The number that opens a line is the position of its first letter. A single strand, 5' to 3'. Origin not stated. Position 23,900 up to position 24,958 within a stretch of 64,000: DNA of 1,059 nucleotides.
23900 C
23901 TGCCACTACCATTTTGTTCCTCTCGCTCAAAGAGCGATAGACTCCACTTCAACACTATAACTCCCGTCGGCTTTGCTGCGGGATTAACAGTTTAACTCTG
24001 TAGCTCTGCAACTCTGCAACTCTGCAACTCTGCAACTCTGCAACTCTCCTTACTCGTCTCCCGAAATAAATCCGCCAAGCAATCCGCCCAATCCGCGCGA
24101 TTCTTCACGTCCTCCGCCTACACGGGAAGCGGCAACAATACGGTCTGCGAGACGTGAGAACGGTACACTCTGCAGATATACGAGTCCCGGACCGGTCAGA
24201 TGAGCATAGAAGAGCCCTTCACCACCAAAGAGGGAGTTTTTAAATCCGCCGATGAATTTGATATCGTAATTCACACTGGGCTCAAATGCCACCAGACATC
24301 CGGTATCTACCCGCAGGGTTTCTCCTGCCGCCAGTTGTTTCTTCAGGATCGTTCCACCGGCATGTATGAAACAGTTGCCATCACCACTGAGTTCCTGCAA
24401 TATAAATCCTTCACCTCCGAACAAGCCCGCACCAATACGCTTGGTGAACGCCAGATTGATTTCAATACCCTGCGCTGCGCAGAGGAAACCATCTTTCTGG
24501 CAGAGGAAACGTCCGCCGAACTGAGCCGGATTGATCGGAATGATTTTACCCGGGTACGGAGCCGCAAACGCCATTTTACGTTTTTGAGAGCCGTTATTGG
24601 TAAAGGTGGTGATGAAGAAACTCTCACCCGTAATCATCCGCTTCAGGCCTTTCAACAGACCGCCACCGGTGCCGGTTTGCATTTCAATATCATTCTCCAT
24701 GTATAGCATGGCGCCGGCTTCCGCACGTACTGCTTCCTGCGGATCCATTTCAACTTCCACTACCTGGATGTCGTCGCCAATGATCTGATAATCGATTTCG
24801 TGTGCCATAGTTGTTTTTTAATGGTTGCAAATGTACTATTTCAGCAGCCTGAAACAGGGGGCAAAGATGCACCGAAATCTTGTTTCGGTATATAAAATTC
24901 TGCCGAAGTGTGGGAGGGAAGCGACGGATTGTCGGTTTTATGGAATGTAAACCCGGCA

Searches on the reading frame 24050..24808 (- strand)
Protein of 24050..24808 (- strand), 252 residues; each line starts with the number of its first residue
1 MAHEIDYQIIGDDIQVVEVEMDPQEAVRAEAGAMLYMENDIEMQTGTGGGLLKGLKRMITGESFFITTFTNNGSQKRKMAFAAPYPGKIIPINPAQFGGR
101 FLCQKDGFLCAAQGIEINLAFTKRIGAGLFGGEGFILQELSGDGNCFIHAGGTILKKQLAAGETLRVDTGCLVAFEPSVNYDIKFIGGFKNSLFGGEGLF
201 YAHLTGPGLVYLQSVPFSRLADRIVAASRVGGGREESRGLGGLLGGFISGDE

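Call 14: search_protein_families(library=pfam, proteins=[window:24050-24808:-], max_evalue=0.01)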
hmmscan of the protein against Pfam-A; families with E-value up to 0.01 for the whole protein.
window:24050-24808:- (252 aa): 1 family
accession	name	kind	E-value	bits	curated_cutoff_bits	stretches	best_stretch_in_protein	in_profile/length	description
PF01987.23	AIM24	-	1.2e-75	254.2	25.7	1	7-214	1-204/205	Mitochondrial biogenesis AIM24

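Call 15: search_protein_families(library=ncbifam, proteins=[window:24050-24808:-], max_evalue=0.01)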
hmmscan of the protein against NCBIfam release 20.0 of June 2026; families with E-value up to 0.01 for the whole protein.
window:24050-24808:- (252 aa): 1 family
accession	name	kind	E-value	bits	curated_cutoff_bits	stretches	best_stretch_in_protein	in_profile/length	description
TIGR00266.1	TIGR00266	hypoth_equivalog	3.8e-40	137.8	96.6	1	6-216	2-206/222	TIGR00266 family protein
